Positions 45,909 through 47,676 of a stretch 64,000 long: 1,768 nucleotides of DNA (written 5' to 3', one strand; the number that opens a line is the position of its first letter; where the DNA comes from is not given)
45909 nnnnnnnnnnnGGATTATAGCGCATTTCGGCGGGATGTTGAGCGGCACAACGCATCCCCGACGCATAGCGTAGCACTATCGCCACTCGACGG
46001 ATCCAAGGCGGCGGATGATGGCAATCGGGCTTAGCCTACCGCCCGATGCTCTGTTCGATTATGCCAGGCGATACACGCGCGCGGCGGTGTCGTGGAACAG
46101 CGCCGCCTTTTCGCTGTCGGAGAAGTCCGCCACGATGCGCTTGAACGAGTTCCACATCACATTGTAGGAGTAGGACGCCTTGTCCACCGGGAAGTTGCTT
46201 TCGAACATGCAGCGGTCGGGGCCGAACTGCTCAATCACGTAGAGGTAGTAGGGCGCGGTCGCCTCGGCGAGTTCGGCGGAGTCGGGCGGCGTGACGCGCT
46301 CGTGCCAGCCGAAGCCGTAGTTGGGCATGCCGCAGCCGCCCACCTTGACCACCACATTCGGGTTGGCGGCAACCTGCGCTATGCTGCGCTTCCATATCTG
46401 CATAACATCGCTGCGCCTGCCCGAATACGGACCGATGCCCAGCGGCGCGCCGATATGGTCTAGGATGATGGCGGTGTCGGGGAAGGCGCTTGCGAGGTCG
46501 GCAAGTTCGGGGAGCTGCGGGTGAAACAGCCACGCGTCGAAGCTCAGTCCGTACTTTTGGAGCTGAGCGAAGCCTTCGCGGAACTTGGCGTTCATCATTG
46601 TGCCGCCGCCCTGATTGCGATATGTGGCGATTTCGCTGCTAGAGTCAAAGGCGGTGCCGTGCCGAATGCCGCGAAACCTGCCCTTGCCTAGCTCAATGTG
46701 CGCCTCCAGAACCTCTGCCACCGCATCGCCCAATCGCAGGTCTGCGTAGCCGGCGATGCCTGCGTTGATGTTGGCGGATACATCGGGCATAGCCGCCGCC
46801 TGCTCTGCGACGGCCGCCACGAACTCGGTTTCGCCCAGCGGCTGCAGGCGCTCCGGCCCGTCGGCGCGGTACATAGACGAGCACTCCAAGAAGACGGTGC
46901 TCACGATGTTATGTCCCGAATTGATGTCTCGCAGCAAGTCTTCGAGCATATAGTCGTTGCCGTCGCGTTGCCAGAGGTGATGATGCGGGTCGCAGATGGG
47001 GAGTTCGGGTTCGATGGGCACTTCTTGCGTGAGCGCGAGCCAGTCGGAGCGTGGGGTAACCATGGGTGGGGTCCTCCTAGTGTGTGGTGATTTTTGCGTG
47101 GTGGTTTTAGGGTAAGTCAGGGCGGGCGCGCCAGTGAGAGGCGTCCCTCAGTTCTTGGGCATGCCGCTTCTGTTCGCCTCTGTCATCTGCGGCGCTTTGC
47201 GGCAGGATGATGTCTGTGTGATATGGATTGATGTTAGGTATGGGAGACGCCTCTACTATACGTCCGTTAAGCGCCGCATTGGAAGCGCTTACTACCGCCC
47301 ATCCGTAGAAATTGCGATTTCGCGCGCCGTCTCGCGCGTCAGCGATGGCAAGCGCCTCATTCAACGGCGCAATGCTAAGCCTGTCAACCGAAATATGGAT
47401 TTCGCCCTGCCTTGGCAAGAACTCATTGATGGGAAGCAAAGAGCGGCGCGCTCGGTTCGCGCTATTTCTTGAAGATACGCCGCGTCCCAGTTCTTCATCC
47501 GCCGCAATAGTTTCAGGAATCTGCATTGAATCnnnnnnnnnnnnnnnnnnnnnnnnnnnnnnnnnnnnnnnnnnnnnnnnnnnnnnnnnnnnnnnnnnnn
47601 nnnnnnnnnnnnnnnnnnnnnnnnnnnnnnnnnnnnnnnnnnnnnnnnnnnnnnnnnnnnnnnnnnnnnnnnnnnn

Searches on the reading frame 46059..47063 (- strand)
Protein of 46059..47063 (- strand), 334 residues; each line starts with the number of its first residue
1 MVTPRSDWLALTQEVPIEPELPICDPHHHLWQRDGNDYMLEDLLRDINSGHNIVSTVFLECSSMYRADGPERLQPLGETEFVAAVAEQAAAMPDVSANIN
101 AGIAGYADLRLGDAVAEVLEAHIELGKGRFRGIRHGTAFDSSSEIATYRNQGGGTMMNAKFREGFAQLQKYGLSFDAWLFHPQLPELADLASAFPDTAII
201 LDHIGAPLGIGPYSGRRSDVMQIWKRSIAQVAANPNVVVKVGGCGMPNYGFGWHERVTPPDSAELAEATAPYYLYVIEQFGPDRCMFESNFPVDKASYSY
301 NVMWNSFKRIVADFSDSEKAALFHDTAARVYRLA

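Call 68: search_protein_families(library=pfam, proteins=[window:46059-47063:-], max_evalue=0.001)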
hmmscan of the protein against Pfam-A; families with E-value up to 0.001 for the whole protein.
window:46059-47063:- (334 aa): 1 family
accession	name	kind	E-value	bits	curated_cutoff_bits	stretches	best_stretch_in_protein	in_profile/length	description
PF04909.20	Amidohydro_2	-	3.2e-37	129.3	26.4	1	24-333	1-289/289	Amidohydrolase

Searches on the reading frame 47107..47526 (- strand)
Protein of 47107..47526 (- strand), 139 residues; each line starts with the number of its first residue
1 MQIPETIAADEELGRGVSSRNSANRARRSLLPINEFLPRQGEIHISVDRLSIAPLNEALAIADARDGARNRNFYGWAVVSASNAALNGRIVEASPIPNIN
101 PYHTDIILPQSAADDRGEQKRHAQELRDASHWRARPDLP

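Call 3: search_protein_families(library=pfam, proteins=[window:47107-47526:-], max_evalue=1)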
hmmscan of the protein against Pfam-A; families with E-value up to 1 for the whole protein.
window:47107-47526:- (139 aa): 0 families

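Call 4: search_protein_families(library=padloc, proteins=[window:47107-47526:-], max_evalue=1)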
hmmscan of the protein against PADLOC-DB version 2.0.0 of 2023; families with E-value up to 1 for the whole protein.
window:47107-47526:- (139 aa): 0 families

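Call 5: search_protein_families(library=ncbifam, proteins=[window:47107-47526:-], max_evalue=1)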
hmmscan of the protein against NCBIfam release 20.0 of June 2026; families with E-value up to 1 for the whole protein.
window:47107-47526:- (139 aa): 0 families

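Call 31: search_protein_families(library=pfam, proteins=[window:47107-47526:-], max_evalue=5)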
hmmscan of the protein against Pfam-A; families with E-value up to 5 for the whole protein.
window:47107-47526:- (139 aa): 0 families

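Call 87: search_protein_families(library=phrogs, proteins=[window:47107-47526:-], max_evalue=0.1)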
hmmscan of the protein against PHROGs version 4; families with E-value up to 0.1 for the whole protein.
window:47107-47526:- (139 aa): 1 family
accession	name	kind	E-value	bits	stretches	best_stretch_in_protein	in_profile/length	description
phrog_14130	-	unknown function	0.0042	18.3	1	60-93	3-35/82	-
